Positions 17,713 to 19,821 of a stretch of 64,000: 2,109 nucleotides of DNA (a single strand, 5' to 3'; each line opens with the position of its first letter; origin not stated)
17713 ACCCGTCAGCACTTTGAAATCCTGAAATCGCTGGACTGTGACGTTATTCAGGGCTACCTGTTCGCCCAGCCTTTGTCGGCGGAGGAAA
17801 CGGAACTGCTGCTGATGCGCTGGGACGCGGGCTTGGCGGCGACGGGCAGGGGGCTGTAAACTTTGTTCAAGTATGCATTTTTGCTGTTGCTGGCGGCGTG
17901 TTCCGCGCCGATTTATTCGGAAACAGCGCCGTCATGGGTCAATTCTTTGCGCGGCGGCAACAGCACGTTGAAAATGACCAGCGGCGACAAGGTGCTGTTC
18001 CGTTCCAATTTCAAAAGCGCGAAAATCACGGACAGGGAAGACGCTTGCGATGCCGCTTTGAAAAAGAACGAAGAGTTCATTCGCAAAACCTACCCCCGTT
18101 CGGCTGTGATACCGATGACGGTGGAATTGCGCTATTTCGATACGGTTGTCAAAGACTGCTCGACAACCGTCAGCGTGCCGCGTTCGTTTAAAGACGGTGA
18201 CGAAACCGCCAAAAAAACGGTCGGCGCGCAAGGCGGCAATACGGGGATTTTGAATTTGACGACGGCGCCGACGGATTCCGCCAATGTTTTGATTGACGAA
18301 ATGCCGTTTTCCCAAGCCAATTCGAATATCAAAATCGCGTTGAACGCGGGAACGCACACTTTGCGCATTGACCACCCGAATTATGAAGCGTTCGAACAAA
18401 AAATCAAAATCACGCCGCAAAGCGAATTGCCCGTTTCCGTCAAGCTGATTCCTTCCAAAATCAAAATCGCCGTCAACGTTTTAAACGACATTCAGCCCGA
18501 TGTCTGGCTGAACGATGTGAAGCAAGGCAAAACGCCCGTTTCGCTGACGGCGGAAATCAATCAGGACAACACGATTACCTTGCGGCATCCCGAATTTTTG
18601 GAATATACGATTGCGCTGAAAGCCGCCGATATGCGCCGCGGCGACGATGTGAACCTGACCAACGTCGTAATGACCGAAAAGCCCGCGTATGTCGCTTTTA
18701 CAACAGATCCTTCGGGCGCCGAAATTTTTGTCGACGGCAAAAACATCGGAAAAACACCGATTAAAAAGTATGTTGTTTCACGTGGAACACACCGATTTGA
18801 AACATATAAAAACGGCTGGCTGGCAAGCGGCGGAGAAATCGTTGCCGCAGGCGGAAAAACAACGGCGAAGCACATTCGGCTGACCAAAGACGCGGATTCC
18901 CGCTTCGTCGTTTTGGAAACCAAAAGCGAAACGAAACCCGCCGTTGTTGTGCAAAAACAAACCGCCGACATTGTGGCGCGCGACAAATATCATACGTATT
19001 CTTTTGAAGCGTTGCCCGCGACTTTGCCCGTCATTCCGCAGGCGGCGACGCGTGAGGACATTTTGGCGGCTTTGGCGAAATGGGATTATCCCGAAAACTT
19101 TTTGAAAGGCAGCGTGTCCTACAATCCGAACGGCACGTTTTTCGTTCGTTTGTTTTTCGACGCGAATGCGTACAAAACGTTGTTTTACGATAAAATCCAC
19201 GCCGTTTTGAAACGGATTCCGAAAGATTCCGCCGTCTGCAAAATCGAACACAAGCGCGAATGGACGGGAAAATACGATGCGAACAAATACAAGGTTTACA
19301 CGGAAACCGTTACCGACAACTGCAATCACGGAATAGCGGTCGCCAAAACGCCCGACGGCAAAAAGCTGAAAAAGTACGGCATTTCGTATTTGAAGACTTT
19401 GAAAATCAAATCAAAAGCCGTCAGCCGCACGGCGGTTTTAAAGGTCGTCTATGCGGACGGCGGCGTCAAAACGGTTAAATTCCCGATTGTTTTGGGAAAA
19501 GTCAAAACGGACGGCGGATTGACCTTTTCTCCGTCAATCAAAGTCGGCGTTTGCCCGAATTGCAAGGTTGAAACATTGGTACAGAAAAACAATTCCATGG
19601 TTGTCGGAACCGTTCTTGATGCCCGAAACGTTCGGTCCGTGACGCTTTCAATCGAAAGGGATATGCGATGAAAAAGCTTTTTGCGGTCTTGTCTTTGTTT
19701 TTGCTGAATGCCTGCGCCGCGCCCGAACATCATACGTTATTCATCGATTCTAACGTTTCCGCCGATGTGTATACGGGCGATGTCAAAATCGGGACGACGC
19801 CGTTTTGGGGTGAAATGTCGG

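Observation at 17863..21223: Three translationally coupled lipoproteins (two with PEGA domains) directly downstream of the c-di-GMP enzymes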

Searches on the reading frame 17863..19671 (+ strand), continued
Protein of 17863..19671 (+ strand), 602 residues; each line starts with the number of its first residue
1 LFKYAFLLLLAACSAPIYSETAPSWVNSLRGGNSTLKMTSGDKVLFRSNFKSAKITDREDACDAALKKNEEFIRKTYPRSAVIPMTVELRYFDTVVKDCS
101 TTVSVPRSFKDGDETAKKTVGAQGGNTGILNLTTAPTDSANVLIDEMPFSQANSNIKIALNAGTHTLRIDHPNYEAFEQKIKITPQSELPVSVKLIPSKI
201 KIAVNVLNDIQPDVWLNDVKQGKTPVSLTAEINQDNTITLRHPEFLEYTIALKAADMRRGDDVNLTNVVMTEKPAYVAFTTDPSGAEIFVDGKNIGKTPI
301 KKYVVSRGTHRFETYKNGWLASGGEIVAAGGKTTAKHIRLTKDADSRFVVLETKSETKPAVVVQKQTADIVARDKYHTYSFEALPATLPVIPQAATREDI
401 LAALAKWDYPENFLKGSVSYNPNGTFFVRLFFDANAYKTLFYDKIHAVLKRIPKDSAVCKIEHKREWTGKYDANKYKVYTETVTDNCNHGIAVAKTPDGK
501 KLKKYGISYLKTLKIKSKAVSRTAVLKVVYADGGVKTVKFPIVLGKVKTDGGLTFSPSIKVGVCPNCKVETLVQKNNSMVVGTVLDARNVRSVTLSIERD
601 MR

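Call 42: find_related_loci(query=A1, collection=genome_contigs, flank=10000)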
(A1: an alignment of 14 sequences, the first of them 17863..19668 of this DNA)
Query A1 (602 aa) in genome_contigs; peptide patterns used: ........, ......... (x = any residue, [..] = any of these).
27 stretches matched a pattern; 7 encode a relative of the query (tblastn E <= 1e-3); 7 distinct loci.
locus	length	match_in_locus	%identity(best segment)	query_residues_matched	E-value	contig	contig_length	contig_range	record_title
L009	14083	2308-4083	88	11-602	0e+0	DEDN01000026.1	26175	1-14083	MAG TPA_asm: Alphaproteobacteria bacterium UBA2903 UBA2903_contig_11202, whole genome shotgun sequence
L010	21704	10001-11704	58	6-570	0e+0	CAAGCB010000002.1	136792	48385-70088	MAG TPA_asm: Alphaproteobacteria bacterium, isolate HGM16793, WGS project CAAGCB010000000 data, contig: SRS476094_28_k11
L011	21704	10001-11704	57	6-570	0e+0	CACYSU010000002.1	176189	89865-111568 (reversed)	MAG: uncultured Rhodospirillales bacterium isolate RUG12246 genome assembly, contig: RUG12246_asm_2, whole genome shotgu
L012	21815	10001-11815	51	2-600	0e+0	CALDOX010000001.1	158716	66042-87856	MAG TPA_asm: uncultured Alphaproteobacteria bacterium isolate SRR6425755_bin.60_CONCOCT_v1.1_MAG genome assembly, contig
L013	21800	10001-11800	53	7-600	0e+0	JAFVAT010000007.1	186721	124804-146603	MAG: Alphaproteobacteria bacterium isolate RGIG5000 Roe_deer_Rumen-5__c936, whole genome shotgun sequence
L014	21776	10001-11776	81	11-602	0e+0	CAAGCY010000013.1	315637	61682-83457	MAG TPA_asm: Alphaproteobacteria bacterium, isolate HGM16787, WGS project CAAGCY010000000 data, contig: SRS476139_58_k11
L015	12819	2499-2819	50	6-111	1e-31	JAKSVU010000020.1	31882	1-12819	MAG: Alphaproteobacteria bacterium isolate Horse_feces367 MAG367_20, whole genome shotgun sequence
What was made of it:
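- The family is restricted to gut/rumen organisms (call 42).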

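Call 44: fold_search(model_id=the predicted structure, library=pdb)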
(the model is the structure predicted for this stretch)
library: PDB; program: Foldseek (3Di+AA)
matches with E <= 10: 517; with E <= 0.001: 2
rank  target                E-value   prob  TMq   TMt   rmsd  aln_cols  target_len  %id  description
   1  6fwv_B                1.7e-05  1.00  0.20  0.22  26.1       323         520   11  The Bacillus anthracis TIE protein (released 2018-08-08)
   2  6fwv_A                3.2e-05  1.00  0.19  0.22  26.1       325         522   13  The Bacillus anthracis TIE protein (released 2018-08-08)
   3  7bam_A                4.8e-03  1.00  0.11  0.04  19.2       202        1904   10  human Teneurin4 WT C2 (released 2021-12-01)
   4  6u7n_A                8.7e-03  0.66  0.09  0.19  19.4       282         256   11  Crystal structure of neurotrimin (NTM) (released 2020-08-12)
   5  8fia_A                1.2e-02  0.99  0.11  0.04  19.6       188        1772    7  The structure of fly Teneurin self assembly (released 2023-05-03)
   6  8r51_A                2.9e-02  0.84  0.10  0.03  18.6       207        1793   11  Mouse teneurin-3 non-compact subunit - A1B1 isoform (released 2024-05-08)
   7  3rfz_E                4.2e-02  0.95  0.15  0.12  11.6       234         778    7  Crystal structure of the FimD usher bound to its cognate FimC:FimH substrate (released 2011-06-01)
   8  6hif_Y                4.5e-02  1.00  0.11  0.72   2.0        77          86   16  Kuenenia stuttgartiensis hydrazine dehydrogenase complex (released 2019-04-17)
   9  8qox_B                4.7e-02  0.54  0.12  0.15  22.6       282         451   15  Two-component assembly of SlaA and SlaB S-layer proteins of Sulfolobus acidocaldarius (released 2024-02-21)
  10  8r50_A                5.4e-02  0.69  0.09  0.03  19.8       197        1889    9  Mouse teneurin-3 compact dimer - A1B1 isoform (released 2024-05-08)
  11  6dlf_A                6.3e-02  0.25  0.09  0.19  18.3       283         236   11  Crystal structure of NTRI homodimer (released 2019-04-10)
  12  9fy9_D                7.7e-02  0.96  0.15  0.14   8.2       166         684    7  Cryo-EM structure of the type 1 chaperone-usher pilus FimD-tip complex (FimDHGFC) - Conformer 1 (released 2025-06-04)
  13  5k39_B                8.5e-02  0.99  0.09  0.31   4.2        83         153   19  THE TYPE II COHESIN DOCKERIN COMPLEX FROM CLOSTRIDIUM THERMOCELLUM (released 2017-03-29)
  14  2nsm                  9.9e-02  0.99  0.10  0.14   4.2        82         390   13  Crystal structure of the human carboxypeptidase N (Kininase I) catalytic domain (released 2007-04-24)
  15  4iyk                  9.9e-02  0.60  0.08  0.22  14.1       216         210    9  Crystal structure of a putative carbohydrate binding protein (BACUNI_04699) from Bacteroides uniformis ATCC 8492 at 2.00 (released 2013-02-20)
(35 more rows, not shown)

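Call 46: search_protein_families(library=pfam, proteins=[L015:2475-3287:+, L015:3266-3946:+], max_evalue=10)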
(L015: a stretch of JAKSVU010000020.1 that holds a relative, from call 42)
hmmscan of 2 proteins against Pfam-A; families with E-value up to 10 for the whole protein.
L015:2475-3287:+ (271 aa): 20 families
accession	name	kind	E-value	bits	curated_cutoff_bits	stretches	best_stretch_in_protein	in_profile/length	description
PF13094.11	CENP-Q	-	8.8e-05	23.1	28.5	1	122-196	15-84/162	CENP-Q, a CENPA-CAD centromere complex subunit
PF13851.11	GAS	-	0.0021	17.9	32.3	1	120-198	38-116/200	Growth-arrest specific micro-tubule binding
PF12128.14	DUF3584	-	0.004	15.2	31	1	104-201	814-913/1191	Protein of unknown function (DUF3584)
PF19220.6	Rod_CreS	-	0.0053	16.3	100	1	120-213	36-129/359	Crescentin, rod domain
PF12325.13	TMF_TATA_bd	-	0.0078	16.8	29.1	1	127-191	17-81/115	TATA element modulatory factor 1 TATA binding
PF06419.17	COG6_N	-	0.019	15.6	27.4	1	157-198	22-64/114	Conserved oligomeric complex COG6, N-terminal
PF08647.16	BRE1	-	0.024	15.2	27.9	1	117-188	19-91/95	BRE1 E3 ubiquitin ligase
PF10498.14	IFT57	-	0.048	13.1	40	1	108-198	233-324/360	Intra-flagellar transport protein 57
PF01008.23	IF-2B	-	0.093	12.4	22.4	1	51-138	17-103/280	Initiation factor 2 subunit family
PF25764.1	KIF21A_4th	-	0.11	12.5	33.1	1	96-198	59-159/183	KIF21A-like domain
PF03961.19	FapA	-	0.13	12.3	31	1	120-206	154-246/272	Flagellar Assembly Protein A beta solenoid domain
PF07321.17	YscO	-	0.27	11.7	28.8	1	118-175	76-133/149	Type III secretion protein YscO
PF13747.11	DUF4164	-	0.32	11.9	27.2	1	122-157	32-67/89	Domain of unknown function (DUF4164)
PF11932.13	DUF3450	-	0.32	10.7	32.6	1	121-200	15-91/241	Protein of unknown function (DUF3450)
PF13874.11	Nup54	-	0.39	11.2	30.5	1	128-199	56-125/140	Nucleoporin complex subunit 54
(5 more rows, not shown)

L015:3266-3946:+ (227 aa): 1 family
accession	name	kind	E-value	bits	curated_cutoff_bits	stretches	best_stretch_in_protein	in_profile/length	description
PF05277.18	DUF726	-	0.69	9.2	22.6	1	135-222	10-94/343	Protein of unknown function (DUF726)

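Call 75: search_protein_families(library=padloc, proteins=[window:17863-19668:+], max_evalue=0.01)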
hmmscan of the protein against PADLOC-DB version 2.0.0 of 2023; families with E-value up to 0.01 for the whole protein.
window:17863-19668:+ (602 aa): 0 families

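Call 81: find_related_loci(query=A1, collection=viral_contigs, flank=8000)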
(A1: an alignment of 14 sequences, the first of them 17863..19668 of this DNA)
Query A1 (602 aa) in viral_contigs; peptide patterns used: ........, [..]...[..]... (x = any residue, [..] = any of these).
26 stretches matched a pattern, but none encodes a relative of the query by tblastn (E <= 1e-3).

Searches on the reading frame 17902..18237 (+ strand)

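Call 46: search_protein_families(library=pfam, proteins=[window:17902-18237:+], max_evalue=10)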
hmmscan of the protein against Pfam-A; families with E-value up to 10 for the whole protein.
window:17902-18237:+ (112 aa): 1 family
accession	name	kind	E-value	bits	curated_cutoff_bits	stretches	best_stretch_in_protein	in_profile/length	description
PF01356.24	A_amylase_inhib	-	0.05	14.1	25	1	67-104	5-41/68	Alpha amylase inhibitor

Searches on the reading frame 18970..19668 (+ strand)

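Call 46: search_protein_families(library=pfam, proteins=[window:18970-19668:+], max_evalue=10)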
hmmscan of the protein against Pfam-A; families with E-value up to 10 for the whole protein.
window:18970-19668:+ (233 aa): 1 family
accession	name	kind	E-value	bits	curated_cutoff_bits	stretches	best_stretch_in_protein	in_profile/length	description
PF24174.1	MsddA-like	-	0.0094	16.6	27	1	87-142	70-125/137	Bacterial deaminase MsddA-like domain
